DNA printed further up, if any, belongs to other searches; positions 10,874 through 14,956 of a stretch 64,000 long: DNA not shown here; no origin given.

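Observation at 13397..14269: ~290-aa Asp-box beta-propeller-like domain inserted inside a molybdo/tungstopterin catalytic subunit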

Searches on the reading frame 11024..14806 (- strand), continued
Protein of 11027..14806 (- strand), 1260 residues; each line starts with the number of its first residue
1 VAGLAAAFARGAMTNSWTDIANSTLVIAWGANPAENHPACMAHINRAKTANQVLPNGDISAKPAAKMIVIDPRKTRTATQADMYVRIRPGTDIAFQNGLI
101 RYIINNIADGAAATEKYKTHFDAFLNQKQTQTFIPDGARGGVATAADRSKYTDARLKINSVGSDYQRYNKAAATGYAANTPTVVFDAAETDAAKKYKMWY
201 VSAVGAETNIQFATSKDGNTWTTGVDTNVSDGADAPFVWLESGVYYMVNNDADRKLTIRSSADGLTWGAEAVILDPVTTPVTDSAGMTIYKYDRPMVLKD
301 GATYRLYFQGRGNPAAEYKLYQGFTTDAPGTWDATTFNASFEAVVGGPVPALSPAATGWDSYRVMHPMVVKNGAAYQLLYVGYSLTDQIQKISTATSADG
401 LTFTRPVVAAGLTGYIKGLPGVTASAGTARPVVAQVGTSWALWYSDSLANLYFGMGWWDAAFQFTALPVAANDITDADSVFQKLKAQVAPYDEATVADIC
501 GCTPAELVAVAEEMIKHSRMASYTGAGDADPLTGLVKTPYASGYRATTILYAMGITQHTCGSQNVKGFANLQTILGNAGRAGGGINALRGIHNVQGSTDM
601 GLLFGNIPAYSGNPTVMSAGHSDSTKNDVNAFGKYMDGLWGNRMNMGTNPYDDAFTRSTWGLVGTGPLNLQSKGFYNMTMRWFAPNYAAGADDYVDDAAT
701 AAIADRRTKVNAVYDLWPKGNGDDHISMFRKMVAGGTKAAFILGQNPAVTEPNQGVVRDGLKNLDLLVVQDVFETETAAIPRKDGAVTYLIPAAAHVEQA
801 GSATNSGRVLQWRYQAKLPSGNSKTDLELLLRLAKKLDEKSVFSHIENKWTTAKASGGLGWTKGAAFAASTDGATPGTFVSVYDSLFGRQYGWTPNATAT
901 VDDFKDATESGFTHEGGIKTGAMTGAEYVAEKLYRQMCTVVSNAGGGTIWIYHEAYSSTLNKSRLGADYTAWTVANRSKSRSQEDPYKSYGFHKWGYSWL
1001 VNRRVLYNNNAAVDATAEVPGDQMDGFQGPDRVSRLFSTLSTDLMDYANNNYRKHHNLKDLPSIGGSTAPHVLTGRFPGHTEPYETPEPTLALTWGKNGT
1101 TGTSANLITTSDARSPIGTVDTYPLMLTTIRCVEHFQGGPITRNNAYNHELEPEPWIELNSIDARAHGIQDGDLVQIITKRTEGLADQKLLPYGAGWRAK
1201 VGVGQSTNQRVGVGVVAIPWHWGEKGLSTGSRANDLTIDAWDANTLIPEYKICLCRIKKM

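Call 70: predict_structure(alignment_id=A4)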
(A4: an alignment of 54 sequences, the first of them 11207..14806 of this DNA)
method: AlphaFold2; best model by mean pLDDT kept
length: 1200 residues; sequences in the alignment: 54
mean_pLDDT: 73.3   pTM: 0.69
mean pLDDT of the five models: 73.3, 73.2, 73.1, 72.8, 70.4
residues with pLDDT >= 90: 171; 70-90: 595; 50-70: 303; < 50: 131
segments of 3 or more residues with pLDDT < 50: 1-14, 407-414, 459-462, 590-606, 662-665, 797-812, 869-874, 908-917, 1128-1154, 1186-1195
pLDDT, mean of each block of 10 residues (from residue 1): 25 59 90 72 88 79 92 80 87 91 85 70 87 63 73 87 72 75 88 87 80 86 91 84 92 87 93 85 82 92 91 78 89 79 57 63 84 84 81 82 61 51 70 78 83 60 65 88 94 92 93 91 70 76 88 58 78 83 69 39 44 77 88 81 71 78 54 82 71 66 84 85 71 86 60 67 87 71 86 56 42 55 67 85 89 76 70 60 82 63 53 48 67 77 74 73 78 63 77 65 52 66 68 81 71 70 73 84 77 83 67 62 60 40 32 50 70 67 50 50
secondary structure, 60 per line:
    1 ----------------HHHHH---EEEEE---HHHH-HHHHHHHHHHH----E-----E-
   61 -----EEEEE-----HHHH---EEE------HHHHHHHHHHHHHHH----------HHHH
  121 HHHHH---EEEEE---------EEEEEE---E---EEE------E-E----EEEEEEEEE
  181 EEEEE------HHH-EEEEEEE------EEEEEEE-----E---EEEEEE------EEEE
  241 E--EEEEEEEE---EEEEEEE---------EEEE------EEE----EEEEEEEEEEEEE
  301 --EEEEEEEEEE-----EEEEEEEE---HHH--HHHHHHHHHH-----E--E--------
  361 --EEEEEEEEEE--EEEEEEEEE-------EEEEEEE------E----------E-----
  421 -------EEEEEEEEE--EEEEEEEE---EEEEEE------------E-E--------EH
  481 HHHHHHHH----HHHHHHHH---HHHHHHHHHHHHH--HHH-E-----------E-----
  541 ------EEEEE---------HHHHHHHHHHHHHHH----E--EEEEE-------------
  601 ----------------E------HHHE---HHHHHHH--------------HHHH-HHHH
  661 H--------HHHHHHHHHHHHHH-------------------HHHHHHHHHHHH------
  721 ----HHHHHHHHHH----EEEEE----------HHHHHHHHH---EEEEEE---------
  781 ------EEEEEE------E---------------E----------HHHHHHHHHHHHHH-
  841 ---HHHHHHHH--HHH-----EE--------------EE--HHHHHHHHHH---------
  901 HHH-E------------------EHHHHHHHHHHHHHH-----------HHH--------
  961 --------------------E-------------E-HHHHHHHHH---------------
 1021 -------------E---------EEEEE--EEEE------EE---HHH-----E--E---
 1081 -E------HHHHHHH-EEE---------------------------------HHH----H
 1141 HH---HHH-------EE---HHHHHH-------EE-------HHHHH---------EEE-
elements in order (helices of 4 or more, strands of 3 or more residues): H17-21 E25-29 H33-36 H38-48 E66-70 H76-79 E83-85 H92-106 H117-125 E129-133 E143-148 E156-158 E172-185 E196-202 E209-215 E225-230 E237-241 E244-251 E255-261 E271-274 E281-283 E288-300 E303-312 E318-325 H334-343 E363-372 E375-383 E391-397 E428-436 E439-446 E450-455 H480-488 H493-500 H504-516 E547-551 H561-575 E583-587 H631-637 H652-655 H657-661 H670-683 H703-714 H725-734 E739-743 H754-762 E766-771 E787-792 H826-839 H844-851 H882-891 H925-938 H997-1005 E1044-1048 E1051-1054 H1089-1095 E1097-1099 H1161-1166 H1183-1187 E1197-1199

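Call 71: find_encoding_contigs(protein=P0121, flank=10000, max_places=1)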
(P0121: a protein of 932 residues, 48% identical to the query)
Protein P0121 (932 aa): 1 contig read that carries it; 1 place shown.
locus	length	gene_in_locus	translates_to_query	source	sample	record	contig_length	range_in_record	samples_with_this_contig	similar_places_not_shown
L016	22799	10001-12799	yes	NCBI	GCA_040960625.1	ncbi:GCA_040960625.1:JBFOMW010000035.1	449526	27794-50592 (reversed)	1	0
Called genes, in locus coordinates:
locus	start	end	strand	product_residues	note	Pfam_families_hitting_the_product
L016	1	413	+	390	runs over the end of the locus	PF00266:Aminotran_5, PF01053:Cys_Met_Meta_PP (weak), PF01212:Beta_elim_lyase, PF01041:DegT_DnrJ_EryC1 (weak)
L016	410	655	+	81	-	PF11823:Se_S_carrier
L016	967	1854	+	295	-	PF01292:Ni_hydr_CYTB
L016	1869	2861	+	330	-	PF14522:Cytochrome_C7 (faint), PF14537:Cytochrom_c3_2 (faint)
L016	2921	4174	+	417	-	PF02085:Cytochrom_CIII (faint), PF14522:Cytochrome_C7 (faint), PF14537:Cytochrom_c3_2 (faint), PF22113:Mtrc-MtrF_II-IV_dom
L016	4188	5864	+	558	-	PF14522:Cytochrome_C7 (faint), PF14537:Cytochrom_c3_2 (faint), PF22113:Mtrc-MtrF_II-IV_dom (faint), PF02085:Cytochrom_CIII (faint)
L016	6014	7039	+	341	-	PF23914:TPR_CcmH_CycH (weak), PF14559:TPR_19 (weak), PF14561:TPR_20 (faint), PF13431:TPR_17 (faint), PF13432:TPR_16 (weak), PF00515:TPR_1 (faint), PF13414:TPR_11, PF13424:TPR_12 (weak), +5 more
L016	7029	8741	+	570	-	PF01436:NHL (weak), PF08450:SGL (faint), PF01436:NHL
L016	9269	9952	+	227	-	PF10518:TAT_signal (weak), PF04879:Molybdop_Fe4S4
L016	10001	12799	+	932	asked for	PF00384:Molybdopterin, PF01568:Molydop_binding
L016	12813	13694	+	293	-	PF13247:Fer4_11 (faint)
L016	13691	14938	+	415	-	PF22113:Mtrc-MtrF_II-IV_dom (faint), PF00034:Cytochrom_C (faint), PF09699:Paired_CXXCH_1 (faint)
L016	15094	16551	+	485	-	-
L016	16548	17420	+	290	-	-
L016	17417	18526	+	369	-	PF25021:TEN_NHL (faint), PF01436:NHL (faint)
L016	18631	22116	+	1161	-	PF14537:Cytochrom_c3_2 (faint), PF09699:Paired_CXXCH_1 (faint), PF14522:Cytochrome_C7 (faint), PF13517:FG-GAP_3 (faint), PF22113:Mtrc-MtrF_II-IV_dom (weak)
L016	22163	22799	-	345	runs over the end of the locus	PF12229:PG_binding_4 (weak), PF03734:YkuD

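Call 72: find_encoding_contigs(protein=P0140, flank=10000, max_places=1)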
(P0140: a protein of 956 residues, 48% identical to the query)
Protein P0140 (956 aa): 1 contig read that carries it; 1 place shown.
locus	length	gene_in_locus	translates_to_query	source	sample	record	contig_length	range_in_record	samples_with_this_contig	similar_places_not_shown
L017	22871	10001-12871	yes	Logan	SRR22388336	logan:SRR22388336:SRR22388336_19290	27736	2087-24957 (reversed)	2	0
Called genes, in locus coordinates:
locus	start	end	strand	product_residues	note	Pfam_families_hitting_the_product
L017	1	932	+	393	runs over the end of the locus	PF00155:Aminotran_1_2, PF00266:Aminotran_5, PF01212:Beta_elim_lyase, PF01053:Cys_Met_Meta_PP, PF01041:DegT_DnrJ_EryC1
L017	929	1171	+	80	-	PF11823:Se_S_carrier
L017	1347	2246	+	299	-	PF01292:Ni_hydr_CYTB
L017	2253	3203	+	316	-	PF14522:Cytochrome_C7 (faint), PF14537:Cytochrom_c3_2 (faint)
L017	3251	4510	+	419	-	PF14537:Cytochrom_c3_2 (faint), PF02085:Cytochrom_CIII (faint), PF14522:Cytochrome_C7 (faint)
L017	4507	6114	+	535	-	PF02085:Cytochrom_CIII (faint), PF14522:Cytochrome_C7 (weak), PF22113:Mtrc-MtrF_II-IV_dom (weak)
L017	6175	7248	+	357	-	PF26725:TPR_INTS8_3 (faint), PF13174:TPR_6 (faint), PF23914:TPR_CcmH_CycH (faint), PF24575:TPR_Slam (faint), PF12895:ANAPC3 (faint), PF13428:TPR_14 (faint), PF13424:TPR_12 (weak), PF13414:TPR_11 (weak), +8 more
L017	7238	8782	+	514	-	PF13449:Phytase-like (faint), PF08450:SGL (faint), PF17170:DUF5128 (faint), PF25021:TEN_NHL (faint), PF01436:NHL (weak)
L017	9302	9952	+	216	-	PF10518:TAT_signal (weak), PF04879:Molybdop_Fe4S4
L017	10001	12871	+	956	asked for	PF00384:Molybdopterin, PF01568:Molydop_binding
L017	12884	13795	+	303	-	PF12838:Fer4_7 (weak), PF13247:Fer4_11 (weak)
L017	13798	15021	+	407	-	PF22113:Mtrc-MtrF_II-IV_dom (faint), PF00034:Cytochrom_C (faint), PF09699:Paired_CXXCH_1 (faint), PF14522:Cytochrome_C7 (faint)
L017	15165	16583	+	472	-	-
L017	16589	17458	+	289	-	-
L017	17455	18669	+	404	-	PF25021:TEN_NHL (faint), PF01436:NHL (weak)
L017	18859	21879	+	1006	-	PF09699:Paired_CXXCH_1 (faint), PF14522:Cytochrome_C7 (faint), PF14537:Cytochrom_c3_2 (faint), PF13517:FG-GAP_3 (faint), PF01839:FG-GAP (faint), PF22113:Mtrc-MtrF_II-IV_dom (weak)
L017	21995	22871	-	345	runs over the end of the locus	PF12229:PG_binding_4, PF03734:YkuD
